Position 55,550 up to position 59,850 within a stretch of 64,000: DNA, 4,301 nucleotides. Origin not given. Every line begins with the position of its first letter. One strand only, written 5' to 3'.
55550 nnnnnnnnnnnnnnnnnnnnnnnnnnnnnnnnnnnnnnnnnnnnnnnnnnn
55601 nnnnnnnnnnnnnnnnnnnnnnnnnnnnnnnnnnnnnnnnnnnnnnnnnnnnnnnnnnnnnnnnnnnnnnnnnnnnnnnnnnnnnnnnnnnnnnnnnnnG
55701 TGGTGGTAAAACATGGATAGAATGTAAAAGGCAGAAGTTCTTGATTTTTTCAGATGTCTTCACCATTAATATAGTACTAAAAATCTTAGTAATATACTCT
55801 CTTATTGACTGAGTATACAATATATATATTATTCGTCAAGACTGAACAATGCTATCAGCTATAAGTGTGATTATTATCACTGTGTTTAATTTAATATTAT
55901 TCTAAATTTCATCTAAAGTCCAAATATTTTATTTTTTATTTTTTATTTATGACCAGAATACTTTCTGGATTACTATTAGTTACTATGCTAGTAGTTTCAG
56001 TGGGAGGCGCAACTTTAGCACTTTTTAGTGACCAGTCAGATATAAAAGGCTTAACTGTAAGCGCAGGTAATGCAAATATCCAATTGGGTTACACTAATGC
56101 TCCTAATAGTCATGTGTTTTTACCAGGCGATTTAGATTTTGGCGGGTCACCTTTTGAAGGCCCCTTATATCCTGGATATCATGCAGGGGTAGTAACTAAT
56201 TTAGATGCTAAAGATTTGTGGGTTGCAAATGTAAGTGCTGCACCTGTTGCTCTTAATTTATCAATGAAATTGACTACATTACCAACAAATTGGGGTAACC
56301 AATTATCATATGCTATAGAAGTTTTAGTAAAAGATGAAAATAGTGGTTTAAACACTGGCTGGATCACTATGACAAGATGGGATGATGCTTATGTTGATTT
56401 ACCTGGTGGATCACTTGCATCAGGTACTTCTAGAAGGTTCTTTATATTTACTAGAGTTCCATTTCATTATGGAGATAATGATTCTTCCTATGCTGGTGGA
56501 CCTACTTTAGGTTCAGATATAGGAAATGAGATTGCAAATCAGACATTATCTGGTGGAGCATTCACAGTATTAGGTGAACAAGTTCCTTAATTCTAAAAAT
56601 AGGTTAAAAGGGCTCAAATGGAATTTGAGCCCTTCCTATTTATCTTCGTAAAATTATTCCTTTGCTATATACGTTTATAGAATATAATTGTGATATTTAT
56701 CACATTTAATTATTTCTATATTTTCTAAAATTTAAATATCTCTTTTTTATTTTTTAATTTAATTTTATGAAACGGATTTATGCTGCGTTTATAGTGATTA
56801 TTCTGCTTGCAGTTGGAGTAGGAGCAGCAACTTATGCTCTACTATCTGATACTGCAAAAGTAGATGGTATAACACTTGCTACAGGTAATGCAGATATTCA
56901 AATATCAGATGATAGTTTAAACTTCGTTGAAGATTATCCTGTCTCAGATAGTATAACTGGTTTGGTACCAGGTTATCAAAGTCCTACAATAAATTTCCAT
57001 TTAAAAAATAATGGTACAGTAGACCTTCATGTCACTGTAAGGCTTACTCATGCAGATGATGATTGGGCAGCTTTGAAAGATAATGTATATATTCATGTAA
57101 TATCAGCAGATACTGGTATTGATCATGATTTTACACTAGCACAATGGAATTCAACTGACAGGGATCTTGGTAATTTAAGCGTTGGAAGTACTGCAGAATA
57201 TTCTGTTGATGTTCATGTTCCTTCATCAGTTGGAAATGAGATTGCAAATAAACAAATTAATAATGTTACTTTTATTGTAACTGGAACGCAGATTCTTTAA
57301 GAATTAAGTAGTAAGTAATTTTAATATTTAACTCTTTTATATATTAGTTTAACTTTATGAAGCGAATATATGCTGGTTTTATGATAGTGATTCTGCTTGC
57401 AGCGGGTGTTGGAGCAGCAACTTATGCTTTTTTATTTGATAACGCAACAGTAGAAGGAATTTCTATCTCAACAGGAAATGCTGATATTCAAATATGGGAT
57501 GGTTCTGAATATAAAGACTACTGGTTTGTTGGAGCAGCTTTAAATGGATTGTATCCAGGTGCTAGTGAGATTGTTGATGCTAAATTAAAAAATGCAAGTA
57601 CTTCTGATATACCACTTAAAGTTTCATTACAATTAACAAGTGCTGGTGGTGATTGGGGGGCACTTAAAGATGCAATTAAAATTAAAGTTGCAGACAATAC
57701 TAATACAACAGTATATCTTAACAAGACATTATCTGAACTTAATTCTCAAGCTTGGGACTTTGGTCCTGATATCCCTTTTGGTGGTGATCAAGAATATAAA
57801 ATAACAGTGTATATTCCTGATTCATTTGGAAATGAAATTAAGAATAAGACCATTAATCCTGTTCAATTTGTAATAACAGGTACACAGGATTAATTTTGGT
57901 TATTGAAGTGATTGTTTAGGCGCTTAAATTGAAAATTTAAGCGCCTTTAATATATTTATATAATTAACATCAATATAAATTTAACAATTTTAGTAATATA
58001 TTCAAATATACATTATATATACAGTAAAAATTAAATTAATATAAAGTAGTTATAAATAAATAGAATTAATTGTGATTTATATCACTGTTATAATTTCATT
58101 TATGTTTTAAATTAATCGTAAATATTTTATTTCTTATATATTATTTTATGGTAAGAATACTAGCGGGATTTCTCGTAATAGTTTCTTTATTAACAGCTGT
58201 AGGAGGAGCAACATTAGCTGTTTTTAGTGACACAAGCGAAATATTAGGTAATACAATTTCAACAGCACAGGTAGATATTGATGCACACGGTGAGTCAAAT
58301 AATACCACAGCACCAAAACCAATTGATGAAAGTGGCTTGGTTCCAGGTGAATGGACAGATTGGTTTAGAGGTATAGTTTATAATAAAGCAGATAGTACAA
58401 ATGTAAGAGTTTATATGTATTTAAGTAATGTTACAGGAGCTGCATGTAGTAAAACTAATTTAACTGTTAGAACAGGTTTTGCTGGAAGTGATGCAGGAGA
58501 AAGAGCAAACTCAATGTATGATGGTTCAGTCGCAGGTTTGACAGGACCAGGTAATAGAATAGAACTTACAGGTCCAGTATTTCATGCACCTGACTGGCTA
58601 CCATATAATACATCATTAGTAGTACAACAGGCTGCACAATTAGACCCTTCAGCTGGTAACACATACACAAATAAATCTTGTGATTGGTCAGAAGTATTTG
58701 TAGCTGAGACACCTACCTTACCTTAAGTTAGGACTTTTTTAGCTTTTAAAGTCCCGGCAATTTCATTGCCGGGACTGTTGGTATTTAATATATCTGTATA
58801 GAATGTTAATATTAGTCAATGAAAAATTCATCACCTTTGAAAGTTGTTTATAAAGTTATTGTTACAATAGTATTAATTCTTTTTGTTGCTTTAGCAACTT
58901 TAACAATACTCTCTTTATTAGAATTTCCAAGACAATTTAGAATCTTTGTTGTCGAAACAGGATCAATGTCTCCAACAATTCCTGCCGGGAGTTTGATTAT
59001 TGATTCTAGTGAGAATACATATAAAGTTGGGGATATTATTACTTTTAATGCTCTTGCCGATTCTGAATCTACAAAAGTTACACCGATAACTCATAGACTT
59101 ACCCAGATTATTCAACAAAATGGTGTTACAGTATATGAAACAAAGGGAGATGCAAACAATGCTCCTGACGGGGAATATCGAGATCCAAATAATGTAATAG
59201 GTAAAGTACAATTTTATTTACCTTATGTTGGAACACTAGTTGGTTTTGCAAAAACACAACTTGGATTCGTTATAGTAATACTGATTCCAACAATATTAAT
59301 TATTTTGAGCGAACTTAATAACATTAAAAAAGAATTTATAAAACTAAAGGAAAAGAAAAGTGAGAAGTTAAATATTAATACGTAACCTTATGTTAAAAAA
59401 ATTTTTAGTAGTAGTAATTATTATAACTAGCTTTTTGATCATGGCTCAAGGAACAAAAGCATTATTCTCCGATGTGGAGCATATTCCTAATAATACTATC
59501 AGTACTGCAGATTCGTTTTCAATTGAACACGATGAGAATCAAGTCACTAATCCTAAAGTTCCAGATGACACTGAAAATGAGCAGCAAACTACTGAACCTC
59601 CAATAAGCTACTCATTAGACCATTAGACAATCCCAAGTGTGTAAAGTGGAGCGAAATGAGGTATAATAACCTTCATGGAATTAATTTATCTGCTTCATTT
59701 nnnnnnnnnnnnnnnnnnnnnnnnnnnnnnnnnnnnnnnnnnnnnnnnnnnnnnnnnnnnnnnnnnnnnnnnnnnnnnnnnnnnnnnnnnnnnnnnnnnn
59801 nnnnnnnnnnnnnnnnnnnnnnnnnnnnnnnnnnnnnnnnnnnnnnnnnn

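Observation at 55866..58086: Three CRP-consensus palindromes at fixed distance from TasA-like start codons, plus near-identical hairpin terminators after each gene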

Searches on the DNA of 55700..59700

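Call 72: search_rna_families(source=window, start=55700, end=59700, threshold=evalue, max_evalue=1)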
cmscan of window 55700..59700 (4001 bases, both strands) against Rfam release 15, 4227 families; matches with E-value up to 1: 0.
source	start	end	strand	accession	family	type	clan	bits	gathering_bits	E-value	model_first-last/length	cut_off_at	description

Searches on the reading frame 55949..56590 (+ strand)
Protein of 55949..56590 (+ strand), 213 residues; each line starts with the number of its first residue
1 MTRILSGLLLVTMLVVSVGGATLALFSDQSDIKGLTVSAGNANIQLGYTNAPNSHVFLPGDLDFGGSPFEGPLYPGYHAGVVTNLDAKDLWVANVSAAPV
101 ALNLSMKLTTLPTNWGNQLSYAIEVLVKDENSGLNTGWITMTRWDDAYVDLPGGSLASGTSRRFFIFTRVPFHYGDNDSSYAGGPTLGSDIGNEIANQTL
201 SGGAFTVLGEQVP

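Call 4: search_protein_families(library=pfam, proteins=[window:55949-56590:+], max_evalue=0.01)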
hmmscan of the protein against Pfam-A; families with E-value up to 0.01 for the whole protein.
window:55949-56590:+ (213 aa): 0 families

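Call 5: search_protein_families(library=ncbifam, proteins=[window:55949-56590:+], max_evalue=0.01)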
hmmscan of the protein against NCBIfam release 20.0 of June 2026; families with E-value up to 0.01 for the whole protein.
window:55949-56590:+ (213 aa): 1 family
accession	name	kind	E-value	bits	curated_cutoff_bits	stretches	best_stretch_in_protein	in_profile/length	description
TIGR04088.1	cognate_SipW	domain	0.00025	21.1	19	1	9-41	2-33/34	SipW-dependent-type signal peptide-containing protein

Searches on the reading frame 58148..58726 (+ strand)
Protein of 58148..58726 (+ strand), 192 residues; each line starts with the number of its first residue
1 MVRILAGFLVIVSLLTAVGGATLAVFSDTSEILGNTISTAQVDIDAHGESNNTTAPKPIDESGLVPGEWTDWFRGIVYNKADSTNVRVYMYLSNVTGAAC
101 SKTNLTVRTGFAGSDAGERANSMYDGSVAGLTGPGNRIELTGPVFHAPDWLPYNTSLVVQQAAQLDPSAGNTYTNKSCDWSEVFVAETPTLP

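Call 4: search_protein_families(library=pfam, proteins=[window:58148-58726:+], max_evalue=0.01)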
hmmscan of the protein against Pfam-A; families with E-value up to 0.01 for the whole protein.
window:58148-58726:+ (192 aa): 0 families

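Call 5: search_protein_families(library=ncbifam, proteins=[window:58148-58726:+], max_evalue=0.01)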
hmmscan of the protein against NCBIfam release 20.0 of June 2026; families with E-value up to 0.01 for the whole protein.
window:58148-58726:+ (192 aa): 0 families

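Call 39: find_related_loci(query=A5, collection=metagenome_contigs, flank=4000)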
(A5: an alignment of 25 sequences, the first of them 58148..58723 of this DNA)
Query A5 (192 aa) in metagenome_contigs; peptide patterns used: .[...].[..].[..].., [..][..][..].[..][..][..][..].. (x = any residue, [..] = any of these).
111 stretches matched a pattern; 22 encode a relative of the query (tblastn E <= 1e-3); 22 distinct loci.
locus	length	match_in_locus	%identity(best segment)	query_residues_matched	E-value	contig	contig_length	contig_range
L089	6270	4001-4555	56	4-188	8e-70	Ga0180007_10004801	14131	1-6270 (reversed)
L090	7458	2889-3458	55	1-191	3e-63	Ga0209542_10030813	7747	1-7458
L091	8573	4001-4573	56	1-188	1e-60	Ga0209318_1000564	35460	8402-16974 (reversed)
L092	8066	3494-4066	56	1-188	1e-60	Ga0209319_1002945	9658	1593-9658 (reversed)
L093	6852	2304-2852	53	1-189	3e-59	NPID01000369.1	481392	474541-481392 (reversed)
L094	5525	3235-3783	53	1-189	3e-59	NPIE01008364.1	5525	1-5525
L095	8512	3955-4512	51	1-188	9e-52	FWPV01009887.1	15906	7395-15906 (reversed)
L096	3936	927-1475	48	1-188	3e-49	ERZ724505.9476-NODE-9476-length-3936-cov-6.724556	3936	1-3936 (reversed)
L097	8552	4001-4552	47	1-188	2e-49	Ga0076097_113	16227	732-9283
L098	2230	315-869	45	1-188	2e-47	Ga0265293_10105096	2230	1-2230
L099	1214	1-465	55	38-190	2e-48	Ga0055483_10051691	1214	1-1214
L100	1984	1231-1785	45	1-188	9e-43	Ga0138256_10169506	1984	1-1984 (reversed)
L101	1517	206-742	49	1-187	4e-43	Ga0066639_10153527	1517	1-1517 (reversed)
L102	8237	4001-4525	42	7-189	5e-42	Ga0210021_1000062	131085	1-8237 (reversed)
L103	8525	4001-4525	42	7-189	5e-42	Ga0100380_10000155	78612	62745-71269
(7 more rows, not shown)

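Call 45: predict_structure(alignment_id=A4)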
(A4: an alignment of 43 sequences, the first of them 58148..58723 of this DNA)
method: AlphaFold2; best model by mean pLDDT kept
length: 192 residues; sequences in the alignment: 43
mean_pLDDT: 88.6   pTM: 0.76
mean pLDDT of the five models: 88.6, 86.7, 85.0, 81.1, 80.0
residues with pLDDT >= 90: 142; 70-90: 24; 50-70: 15; < 50: 11
segments of 3 or more residues with pLDDT < 50: 23-32
pLDDT, mean of each block of 10 residues (from residue 1): 74 67 43 63 95 95 97 97 95 98 98 94 98 97 90 96 98 97 94 76
secondary structure, 60 per line:
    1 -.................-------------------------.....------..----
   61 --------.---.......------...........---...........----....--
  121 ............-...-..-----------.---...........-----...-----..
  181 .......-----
elements in order: H2-18 E44-48 E73-79 E86-96 E103-110 H115-118 E121-127 H128-131 E155-165 E179-187

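Call 50: fold_search(model_id=the predicted structure, library=pdb)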
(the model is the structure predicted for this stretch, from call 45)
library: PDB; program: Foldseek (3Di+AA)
matches with E <= 10: 854; with E <= 0.001: 1
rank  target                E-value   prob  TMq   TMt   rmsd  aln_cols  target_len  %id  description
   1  8aur_A                4.4e-06  1.00  0.58  0.49   5.3       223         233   14  Cryo-EM structure of a TasA fibre (released 2022-11-30)
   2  8eht_B                3.2e-03  0.97  0.33  0.35  15.0       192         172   10  Cryo-EM reconstruction of the CS20 bacterial adhesion pili (released 2023-03-22)
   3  7ueg_A                4.8e-03  0.99  0.39  0.41  12.2       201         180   11  Cryo-EM of bundling pili from Pyrobaculum calidifontis (released 2022-06-29)
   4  7uii                  5.9e-03  0.96  0.35  0.36   9.4       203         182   14  Cryo-EM of self-assembled cannula CanA (released 2023-04-12)
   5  4y2l_F                6.6e-03  0.97  0.34  0.41  15.5       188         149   15  Structure of CFA/I pili major subunit CfaB trimer (released 2016-08-10)
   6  7fe5_A                6.6e-03  0.87  0.31  0.31  15.9       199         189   12  AvmM Catalyzes Macrocyclization in Alchivemycin A Biosynthesis (released 2021-09-01)
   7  9bab                  8.3e-03  0.99  0.38  0.46   6.3       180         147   13  Cryo-EM of Hyper2 tube, ~27 nm diameter (released 2025-04-09)
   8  7fe0_A                8.3e-03  0.75  0.28  0.29  16.1       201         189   11  AvmM Catalyzes Macrocyclization in Alchivemycin A Biosynthesis (released 2021-09-01)
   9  5iqo_A                9.7e-03  0.95  0.33  0.44   7.9       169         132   10  Crystal structure of the E. coli type 1 pilus subunit FimG (engineered variant with substitutions Q134E and S138E; N-t (released 2016-07-06)
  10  7pnb_A                1.0e-02  0.92  0.34  0.36  11.2       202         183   11  Sulfolobus acidocaldarius 0406 filament. (released 2022-09-14)
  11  8ehs_A                1.1e-02  0.99  0.40  0.50  11.9       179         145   14  Cryo-EM reconstruction of the CS17 bacterial adhesion pili (released 2023-03-22)
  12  6swh_B                1.1e-02  0.97  0.36  0.43   7.6       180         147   12  Crystal structure of the ternary complex between the type 1 pilus proteins FimC, FimI and FimA from E. coli (released 2020-10-07)
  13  4b60_B                1.1e-02  0.77  0.27  0.20  10.4       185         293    9  Structure of rFnBPA(189-505) in complex with fibrinogen gamma chain C- terminal peptide (released 2013-10-09)
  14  8psv_A                1.2e-02  0.96  0.35  0.41  13.2       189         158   10  2.7 A cryo-EM structure of in vitro assembled type 1 pilus rod (released 2024-04-10)
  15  4y2l_B                1.4e-02  0.89  0.31  0.38  15.6       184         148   15  Structure of CFA/I pili major subunit CfaB trimer (released 2016-08-10)
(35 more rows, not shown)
